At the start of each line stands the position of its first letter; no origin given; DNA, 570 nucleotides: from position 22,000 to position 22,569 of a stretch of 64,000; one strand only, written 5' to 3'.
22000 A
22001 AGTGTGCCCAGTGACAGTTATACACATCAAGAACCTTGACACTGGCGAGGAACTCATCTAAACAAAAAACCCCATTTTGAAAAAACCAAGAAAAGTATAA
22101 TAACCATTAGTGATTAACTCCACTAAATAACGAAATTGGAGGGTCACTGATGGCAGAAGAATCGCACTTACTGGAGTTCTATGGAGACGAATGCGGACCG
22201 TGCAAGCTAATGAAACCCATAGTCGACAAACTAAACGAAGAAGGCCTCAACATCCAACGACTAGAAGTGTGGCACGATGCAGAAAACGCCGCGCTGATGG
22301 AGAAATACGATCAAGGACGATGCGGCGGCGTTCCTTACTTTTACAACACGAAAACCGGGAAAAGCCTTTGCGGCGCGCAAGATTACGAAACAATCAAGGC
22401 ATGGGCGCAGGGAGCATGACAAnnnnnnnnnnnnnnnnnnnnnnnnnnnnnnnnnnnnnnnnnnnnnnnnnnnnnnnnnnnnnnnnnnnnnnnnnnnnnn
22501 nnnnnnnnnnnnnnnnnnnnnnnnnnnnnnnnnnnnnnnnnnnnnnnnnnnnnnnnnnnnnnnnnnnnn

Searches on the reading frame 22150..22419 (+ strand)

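Call 22: search_protein_families(library=pfam, proteins=[window:22150-22419:+], max_evalue=0.01)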
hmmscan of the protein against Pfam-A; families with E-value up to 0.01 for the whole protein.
window:22150-22419:+ (89 aa): 2 families
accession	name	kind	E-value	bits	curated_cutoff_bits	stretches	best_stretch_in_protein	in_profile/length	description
PF00085.26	Thioredoxin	-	1.6e-07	31.7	23.5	1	3-85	18-100/103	Thioredoxin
PF14595.12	Thioredoxin_9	-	0.0084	16.4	25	1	10-66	48-103/129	Thioredoxin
